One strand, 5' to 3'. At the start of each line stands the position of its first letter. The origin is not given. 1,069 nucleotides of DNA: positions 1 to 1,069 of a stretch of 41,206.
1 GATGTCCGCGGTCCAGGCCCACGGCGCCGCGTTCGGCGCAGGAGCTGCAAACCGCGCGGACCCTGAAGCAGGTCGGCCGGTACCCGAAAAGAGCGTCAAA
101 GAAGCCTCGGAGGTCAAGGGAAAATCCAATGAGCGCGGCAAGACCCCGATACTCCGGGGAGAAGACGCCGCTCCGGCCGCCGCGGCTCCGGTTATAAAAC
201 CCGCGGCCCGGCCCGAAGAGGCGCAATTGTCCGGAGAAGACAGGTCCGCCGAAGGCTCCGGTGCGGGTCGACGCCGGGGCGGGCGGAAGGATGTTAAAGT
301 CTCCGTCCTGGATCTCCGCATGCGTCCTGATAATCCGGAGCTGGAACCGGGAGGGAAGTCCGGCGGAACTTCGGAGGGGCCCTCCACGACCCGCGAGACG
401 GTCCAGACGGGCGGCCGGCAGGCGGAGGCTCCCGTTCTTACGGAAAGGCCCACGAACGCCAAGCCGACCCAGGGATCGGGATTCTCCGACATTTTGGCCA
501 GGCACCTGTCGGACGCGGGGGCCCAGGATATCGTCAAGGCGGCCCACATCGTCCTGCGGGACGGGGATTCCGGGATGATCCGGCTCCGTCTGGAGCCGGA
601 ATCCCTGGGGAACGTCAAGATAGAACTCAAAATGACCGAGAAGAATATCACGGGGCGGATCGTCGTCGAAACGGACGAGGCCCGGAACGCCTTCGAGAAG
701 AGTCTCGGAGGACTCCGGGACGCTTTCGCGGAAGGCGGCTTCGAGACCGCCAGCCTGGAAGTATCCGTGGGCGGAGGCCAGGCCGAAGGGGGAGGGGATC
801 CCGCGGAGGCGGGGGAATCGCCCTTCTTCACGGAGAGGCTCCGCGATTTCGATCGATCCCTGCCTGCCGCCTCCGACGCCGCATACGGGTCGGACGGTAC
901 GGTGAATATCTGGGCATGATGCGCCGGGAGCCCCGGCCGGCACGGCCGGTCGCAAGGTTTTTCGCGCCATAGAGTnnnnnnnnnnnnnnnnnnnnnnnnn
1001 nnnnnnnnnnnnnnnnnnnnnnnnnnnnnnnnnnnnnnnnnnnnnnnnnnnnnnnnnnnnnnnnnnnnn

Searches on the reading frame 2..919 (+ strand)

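Call 29: search_protein_families(library=pfam, proteins=[window:2-919:+], max_evalue=0.00001)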
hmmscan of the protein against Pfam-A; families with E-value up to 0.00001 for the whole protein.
window:2-919:+ (305 aa): 1 family
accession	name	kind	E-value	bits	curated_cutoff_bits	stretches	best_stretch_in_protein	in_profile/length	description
PF02120.21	Flg_hook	-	5.2e-17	61.9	29.8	1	190-261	12-83/85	Flagellar hook-length control protein FliK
